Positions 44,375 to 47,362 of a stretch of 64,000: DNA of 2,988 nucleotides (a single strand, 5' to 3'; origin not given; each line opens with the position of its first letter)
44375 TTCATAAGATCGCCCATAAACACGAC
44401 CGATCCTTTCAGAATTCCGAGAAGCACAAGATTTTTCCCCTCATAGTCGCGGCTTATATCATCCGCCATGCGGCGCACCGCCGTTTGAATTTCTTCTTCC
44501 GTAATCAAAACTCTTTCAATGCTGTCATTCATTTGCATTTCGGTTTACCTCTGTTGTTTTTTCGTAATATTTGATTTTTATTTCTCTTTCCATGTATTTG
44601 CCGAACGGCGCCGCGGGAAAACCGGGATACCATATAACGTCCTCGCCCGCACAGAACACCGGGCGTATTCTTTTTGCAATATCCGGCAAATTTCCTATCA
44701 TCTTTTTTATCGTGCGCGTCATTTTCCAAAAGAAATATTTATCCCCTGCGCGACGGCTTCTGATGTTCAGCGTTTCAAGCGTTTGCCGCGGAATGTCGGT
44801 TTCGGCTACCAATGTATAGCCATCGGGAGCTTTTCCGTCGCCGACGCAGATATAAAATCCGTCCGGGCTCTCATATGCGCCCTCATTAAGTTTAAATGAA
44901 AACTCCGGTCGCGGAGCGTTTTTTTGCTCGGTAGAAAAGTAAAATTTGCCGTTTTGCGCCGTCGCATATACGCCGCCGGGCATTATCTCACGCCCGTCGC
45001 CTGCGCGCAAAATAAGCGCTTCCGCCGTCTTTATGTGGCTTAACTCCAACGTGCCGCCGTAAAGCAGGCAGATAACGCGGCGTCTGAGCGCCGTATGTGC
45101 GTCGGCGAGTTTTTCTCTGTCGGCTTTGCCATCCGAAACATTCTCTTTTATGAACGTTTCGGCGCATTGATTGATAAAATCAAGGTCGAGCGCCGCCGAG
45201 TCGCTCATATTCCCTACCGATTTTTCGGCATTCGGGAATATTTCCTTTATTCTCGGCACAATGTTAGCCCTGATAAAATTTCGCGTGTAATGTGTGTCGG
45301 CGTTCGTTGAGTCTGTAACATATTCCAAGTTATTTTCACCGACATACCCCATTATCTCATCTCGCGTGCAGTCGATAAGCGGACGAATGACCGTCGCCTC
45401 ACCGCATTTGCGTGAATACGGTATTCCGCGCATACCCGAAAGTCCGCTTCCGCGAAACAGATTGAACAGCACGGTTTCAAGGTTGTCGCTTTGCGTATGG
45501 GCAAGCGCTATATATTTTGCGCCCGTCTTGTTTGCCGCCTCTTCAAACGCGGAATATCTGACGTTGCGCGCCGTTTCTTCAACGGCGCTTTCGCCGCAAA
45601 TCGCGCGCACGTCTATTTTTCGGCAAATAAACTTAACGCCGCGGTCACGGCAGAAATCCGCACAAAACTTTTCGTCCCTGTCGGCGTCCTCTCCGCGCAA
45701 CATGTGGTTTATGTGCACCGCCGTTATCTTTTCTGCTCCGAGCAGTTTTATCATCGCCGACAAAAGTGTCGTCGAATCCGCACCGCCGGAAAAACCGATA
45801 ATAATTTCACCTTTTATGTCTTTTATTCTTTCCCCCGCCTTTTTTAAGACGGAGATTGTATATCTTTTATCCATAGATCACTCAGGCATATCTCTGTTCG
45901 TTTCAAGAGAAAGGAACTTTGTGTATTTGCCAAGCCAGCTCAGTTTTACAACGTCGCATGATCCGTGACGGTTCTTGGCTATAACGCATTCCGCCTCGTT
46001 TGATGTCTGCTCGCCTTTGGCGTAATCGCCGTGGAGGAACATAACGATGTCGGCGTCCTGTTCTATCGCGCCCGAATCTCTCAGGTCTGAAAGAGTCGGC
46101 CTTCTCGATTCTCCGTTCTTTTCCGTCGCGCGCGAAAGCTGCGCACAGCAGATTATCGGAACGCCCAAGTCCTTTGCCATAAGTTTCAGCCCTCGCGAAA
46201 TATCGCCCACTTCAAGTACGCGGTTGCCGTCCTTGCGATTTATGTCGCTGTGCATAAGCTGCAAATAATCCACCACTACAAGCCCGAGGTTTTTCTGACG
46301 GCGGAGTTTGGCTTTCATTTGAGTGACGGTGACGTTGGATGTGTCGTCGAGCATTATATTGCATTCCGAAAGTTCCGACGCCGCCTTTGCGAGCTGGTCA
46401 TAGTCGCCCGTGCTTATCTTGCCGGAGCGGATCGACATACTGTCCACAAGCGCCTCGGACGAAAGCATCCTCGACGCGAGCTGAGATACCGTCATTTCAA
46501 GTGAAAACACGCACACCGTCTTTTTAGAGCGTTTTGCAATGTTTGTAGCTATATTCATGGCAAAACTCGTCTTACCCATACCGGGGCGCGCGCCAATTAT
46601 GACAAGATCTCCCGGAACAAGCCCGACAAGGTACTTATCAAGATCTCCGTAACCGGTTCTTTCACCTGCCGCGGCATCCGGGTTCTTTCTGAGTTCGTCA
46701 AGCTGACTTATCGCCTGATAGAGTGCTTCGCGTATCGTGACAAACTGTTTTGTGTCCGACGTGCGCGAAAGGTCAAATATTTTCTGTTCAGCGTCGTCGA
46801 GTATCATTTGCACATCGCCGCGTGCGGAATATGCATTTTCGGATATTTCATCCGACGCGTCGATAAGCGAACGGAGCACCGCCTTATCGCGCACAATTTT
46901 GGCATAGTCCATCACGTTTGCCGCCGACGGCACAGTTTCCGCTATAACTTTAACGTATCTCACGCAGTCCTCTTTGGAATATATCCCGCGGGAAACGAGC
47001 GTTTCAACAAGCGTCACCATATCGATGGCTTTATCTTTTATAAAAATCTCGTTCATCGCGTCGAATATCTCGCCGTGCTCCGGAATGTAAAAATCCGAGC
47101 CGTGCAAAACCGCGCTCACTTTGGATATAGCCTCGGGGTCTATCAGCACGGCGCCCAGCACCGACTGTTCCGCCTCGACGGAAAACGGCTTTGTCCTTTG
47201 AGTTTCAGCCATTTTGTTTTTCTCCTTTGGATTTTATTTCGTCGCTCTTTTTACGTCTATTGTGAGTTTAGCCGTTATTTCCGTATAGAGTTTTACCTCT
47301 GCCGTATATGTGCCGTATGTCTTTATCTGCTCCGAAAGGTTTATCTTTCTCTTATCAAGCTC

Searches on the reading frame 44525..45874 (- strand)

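Call 64: search_protein_families(library=pfam, proteins=[window:44525-45874:-], max_evalue=0.00001)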
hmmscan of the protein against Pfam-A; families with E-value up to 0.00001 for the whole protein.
window:44525-45874:- (449 aa): 1 family
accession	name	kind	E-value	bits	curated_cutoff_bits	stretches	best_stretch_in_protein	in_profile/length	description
PF01171.26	ATP_bind_3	-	1e-52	179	27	1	24-203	2-181/182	PP-loop family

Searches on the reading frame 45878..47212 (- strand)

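Call 64: search_protein_families(library=pfam, proteins=[window:45878-47212:-], max_evalue=0.00001)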
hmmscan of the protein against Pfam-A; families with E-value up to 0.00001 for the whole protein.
window:45878-47212:- (444 aa): 3 families
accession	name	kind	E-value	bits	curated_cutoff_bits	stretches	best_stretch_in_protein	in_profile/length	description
PF03796.21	DnaB_C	-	1.7e-91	306.6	27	1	185-433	3-253/255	DnaB-like helicase C terminal domain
PF00772.26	DnaB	-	4.4e-29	101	23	1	8-109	2-103/103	DnaB-like helicase N terminal domain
PF13481.12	AAA_25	-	9.2e-10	38.9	27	1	192-359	23-190/195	AAA domain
